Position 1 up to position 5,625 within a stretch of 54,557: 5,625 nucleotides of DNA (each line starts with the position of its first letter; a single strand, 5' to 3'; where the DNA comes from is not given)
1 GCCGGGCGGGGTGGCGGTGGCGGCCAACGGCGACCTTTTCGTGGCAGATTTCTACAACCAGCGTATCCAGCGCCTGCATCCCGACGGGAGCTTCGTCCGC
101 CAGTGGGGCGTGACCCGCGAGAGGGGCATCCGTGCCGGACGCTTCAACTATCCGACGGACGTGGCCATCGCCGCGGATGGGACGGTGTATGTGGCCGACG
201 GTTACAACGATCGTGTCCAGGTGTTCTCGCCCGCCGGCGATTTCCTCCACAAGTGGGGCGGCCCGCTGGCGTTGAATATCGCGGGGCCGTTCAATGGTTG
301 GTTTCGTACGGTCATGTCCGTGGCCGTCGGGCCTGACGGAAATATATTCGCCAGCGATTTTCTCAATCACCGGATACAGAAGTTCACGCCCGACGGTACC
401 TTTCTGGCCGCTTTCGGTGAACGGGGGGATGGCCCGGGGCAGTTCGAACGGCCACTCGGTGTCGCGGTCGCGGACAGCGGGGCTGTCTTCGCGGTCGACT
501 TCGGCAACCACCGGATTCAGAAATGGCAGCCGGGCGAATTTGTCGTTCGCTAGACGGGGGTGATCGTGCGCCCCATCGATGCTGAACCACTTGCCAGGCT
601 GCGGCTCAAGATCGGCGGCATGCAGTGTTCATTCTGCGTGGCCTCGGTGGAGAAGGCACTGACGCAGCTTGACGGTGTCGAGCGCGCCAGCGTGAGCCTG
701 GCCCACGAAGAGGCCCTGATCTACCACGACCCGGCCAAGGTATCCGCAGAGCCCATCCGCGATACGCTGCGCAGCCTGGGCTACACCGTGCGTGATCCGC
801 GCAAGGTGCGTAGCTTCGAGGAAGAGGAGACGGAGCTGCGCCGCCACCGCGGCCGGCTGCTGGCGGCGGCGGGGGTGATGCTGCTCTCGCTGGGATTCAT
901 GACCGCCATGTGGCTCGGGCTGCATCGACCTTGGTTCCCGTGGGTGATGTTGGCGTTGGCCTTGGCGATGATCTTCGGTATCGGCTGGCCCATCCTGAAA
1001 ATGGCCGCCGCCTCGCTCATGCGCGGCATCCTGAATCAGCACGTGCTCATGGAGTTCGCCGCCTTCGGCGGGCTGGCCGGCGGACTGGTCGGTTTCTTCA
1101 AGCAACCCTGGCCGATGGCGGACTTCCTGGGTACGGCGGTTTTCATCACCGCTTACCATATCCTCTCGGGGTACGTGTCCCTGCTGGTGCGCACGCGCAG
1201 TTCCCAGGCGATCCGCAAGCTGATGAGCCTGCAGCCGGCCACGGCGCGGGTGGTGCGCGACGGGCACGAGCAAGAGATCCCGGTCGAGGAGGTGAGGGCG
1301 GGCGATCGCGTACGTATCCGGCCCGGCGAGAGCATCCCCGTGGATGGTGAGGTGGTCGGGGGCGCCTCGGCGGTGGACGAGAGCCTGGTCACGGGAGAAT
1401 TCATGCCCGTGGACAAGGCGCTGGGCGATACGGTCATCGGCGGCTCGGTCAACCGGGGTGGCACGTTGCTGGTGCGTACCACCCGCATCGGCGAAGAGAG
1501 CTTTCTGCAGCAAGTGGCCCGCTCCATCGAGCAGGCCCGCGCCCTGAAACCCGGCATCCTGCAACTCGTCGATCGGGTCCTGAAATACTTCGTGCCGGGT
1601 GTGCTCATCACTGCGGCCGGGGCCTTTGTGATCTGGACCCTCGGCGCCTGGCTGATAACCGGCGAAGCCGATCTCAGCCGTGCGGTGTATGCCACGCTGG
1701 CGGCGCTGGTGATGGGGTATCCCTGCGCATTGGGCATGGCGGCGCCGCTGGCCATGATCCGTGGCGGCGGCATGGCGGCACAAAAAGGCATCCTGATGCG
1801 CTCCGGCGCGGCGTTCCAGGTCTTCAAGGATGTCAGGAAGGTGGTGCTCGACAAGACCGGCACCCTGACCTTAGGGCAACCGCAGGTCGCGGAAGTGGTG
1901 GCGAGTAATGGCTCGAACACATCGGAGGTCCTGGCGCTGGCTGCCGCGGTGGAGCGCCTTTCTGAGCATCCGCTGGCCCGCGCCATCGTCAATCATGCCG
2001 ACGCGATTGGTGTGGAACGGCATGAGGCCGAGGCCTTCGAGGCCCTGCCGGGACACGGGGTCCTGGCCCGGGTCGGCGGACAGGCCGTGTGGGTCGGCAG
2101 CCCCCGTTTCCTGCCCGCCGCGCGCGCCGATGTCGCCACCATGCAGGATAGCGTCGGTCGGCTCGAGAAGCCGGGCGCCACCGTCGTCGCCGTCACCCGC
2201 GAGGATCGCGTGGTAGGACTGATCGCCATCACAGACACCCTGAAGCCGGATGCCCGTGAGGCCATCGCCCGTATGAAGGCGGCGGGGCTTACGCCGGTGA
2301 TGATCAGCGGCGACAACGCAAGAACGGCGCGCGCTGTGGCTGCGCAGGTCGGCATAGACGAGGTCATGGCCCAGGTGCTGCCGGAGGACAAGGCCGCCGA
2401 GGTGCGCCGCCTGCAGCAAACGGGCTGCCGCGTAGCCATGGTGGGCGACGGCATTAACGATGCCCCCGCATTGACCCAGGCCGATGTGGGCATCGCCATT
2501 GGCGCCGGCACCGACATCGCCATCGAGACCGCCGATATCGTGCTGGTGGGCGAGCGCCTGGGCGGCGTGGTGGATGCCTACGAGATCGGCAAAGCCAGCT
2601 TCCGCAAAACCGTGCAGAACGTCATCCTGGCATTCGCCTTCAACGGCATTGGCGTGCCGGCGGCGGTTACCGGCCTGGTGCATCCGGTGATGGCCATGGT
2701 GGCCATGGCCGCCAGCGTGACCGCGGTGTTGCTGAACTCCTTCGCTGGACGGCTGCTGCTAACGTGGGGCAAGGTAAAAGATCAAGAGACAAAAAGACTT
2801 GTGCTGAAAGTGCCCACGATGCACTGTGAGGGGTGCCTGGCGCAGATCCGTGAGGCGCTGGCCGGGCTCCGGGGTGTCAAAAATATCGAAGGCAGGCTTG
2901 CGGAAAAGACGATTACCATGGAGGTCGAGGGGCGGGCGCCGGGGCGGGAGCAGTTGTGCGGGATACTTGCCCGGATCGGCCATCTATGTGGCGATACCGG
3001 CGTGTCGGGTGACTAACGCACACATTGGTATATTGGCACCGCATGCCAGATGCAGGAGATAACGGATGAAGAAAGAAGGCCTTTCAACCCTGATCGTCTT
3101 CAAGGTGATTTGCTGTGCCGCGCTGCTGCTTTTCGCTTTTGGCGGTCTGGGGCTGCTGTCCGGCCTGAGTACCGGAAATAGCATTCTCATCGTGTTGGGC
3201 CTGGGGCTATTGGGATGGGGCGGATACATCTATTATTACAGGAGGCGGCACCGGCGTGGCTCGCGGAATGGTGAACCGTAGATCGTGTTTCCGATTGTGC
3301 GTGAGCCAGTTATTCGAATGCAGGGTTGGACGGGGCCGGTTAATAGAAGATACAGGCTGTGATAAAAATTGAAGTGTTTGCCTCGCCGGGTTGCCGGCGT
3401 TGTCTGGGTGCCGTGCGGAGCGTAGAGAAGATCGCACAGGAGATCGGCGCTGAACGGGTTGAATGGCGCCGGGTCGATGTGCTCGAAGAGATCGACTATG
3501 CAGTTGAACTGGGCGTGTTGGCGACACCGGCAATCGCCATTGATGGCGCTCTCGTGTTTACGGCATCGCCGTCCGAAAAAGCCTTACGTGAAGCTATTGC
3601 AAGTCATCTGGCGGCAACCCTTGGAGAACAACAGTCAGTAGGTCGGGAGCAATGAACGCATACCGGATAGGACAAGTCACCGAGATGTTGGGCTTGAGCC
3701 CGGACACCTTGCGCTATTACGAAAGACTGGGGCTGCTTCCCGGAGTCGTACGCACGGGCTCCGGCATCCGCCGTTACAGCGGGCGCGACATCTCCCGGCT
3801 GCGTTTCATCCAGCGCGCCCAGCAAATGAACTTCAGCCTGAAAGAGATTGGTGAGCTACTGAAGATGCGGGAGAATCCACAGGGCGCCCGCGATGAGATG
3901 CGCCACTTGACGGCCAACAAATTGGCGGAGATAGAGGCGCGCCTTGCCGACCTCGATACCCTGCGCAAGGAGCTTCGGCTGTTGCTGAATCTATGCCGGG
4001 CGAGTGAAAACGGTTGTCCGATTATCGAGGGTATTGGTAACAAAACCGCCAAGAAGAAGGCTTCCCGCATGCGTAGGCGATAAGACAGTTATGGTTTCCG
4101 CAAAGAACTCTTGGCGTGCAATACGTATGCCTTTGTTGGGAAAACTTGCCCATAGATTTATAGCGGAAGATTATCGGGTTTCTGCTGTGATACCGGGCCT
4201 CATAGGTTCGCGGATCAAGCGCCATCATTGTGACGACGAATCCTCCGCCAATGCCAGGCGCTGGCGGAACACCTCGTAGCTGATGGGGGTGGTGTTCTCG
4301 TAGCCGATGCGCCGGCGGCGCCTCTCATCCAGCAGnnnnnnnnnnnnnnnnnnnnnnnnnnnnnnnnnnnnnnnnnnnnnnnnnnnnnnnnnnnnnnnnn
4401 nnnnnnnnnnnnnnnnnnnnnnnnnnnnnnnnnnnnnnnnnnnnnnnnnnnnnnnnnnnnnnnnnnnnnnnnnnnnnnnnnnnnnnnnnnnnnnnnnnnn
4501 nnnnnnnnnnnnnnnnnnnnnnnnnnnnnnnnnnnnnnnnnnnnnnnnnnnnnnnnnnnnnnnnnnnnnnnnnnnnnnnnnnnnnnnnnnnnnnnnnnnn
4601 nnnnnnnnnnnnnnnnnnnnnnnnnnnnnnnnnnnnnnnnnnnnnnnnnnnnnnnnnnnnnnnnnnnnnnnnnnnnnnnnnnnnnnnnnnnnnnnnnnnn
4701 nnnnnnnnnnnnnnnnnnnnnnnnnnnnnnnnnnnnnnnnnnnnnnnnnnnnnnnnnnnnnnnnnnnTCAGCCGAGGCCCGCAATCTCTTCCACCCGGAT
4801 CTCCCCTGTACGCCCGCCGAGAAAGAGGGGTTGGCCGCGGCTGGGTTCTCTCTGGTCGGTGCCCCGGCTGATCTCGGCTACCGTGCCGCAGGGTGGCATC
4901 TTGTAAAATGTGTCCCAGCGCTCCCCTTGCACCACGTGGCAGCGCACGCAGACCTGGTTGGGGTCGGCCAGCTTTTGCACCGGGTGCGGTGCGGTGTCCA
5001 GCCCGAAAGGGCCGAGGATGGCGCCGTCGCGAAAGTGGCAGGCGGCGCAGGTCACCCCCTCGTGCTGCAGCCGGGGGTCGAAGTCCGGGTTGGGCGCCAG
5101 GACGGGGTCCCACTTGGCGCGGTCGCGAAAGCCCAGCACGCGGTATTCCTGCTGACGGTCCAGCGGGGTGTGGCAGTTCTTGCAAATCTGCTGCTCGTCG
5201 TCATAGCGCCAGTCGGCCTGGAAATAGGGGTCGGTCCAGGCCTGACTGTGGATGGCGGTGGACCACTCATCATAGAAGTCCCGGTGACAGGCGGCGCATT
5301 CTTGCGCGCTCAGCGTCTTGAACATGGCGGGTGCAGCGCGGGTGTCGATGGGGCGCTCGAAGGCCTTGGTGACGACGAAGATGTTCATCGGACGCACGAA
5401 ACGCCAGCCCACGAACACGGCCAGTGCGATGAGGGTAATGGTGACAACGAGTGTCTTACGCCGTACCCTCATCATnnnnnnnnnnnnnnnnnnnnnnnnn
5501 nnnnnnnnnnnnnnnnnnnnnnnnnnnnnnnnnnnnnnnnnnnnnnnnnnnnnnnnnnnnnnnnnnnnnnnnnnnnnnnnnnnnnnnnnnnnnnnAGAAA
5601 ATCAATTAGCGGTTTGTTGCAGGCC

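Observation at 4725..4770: In-frame TGA sits exactly at the first cysteine of a fifth CXXCH heme motif (U-V-D-C-H): selenocysteine candidate or fresh pseudogene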

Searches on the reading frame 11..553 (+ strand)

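Call 26: search_protein_families(library=pfam, proteins=[window:11-553:+], max_evalue=0.001)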
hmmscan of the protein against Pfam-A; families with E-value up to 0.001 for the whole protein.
window:11-553:+ (180 aa): 7 families
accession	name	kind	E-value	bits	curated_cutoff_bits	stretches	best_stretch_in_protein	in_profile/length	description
PF01436.27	NHL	-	1.4e-29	101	20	4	45-72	1-28/28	NHL repeat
PF25021.1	TEN_NHL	-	2.5e-09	37.1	27.1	0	44-72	328-356/357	Teneurin NHL domain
PF08450.18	SGL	-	9.1e-08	32.4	26.3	0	50-87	188-225/246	SMP-30/Gluconolactonase/LRE-like region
PF23500.1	DUF7133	-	1.5e-06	28.2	27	0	97-124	328-354/385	Domain of unknown function (DUF7133)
PF02393.21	US22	-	3.2e-05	24.5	35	0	128-168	60-101/124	US22 like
PF24684.1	Vgb_lyase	-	0.00027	20.3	50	0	100-173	56-124/290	Virginiamycin B lyase family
PF17170.10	DUF5128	-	0.0003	20.5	22.9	0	109-170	53-115/321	6-bladed beta-propeller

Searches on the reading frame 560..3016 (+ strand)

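Call 26: search_protein_families(library=pfam, proteins=[window:560-3016:+], max_evalue=0.001)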
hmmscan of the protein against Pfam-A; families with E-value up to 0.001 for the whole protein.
window:560-3016:+ (818 aa): 5 families
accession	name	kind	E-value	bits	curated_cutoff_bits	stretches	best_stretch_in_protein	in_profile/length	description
PF00122.25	E1-E2_ATPase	-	6.8e-52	176.1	28.1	1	223-408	1-180/181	E1-E2 ATPase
PF00702.32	Hydrolase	-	3.2e-37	129.2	26.4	1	428-642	4-191/191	haloacid dehalogenase-like hydrolase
PF00403.32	HMA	-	3.3e-20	72.7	24.8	2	16-76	2-62/62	Heavy-metal-associated domain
PF12710.13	HAD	-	1.3e-06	29.4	27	1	557-638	82-188/189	haloacid dehalogenase-like hydrolase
PF08282.18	Hydrolase_3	-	3.2e-06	27.5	20.9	1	623-672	204-253/255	haloacid dehalogenase-like hydrolase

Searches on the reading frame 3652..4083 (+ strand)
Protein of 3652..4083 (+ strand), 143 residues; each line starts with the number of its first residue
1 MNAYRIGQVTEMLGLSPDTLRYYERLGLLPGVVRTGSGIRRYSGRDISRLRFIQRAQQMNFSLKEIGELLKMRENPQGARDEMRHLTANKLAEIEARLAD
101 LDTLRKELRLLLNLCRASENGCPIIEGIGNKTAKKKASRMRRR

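Call 26: search_protein_families(library=pfam, proteins=[window:3652-4083:+], max_evalue=0.001)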
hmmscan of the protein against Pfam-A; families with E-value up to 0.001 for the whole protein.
window:3652-4083:+ (143 aa): 4 families
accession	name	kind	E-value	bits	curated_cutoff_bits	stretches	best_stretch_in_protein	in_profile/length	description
PF13411.12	MerR_1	-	3.7e-19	69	21.6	1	4-71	1-67/69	MerR HTH family regulatory protein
PF09278.17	MerR-DNA-bind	-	2.4e-17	63.7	25.4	1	48-109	2-63/65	MerR, DNA binding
PF00376.29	MerR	-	1.7e-14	53.8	28.2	1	5-42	1-38/38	MerR family regulatory protein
PF12728.13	HTH_17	-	0.00046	20.8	27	0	4-49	2-45/51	Helix-turn-helix domain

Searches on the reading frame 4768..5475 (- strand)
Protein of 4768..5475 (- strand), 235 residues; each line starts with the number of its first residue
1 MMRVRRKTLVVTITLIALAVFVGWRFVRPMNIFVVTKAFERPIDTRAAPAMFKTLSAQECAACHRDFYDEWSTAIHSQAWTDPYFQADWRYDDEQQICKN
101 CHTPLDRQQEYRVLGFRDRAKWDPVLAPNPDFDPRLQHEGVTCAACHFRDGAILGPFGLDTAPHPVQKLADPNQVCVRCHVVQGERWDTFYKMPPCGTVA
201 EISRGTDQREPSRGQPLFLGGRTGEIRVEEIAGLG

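Call 27: find_encoding_contigs(protein=window:4768-5475:-, flank=10000, max_places=10)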
Protein window:4768-5475:- (235 aa): no gene with exactly this product is on record in the collection.
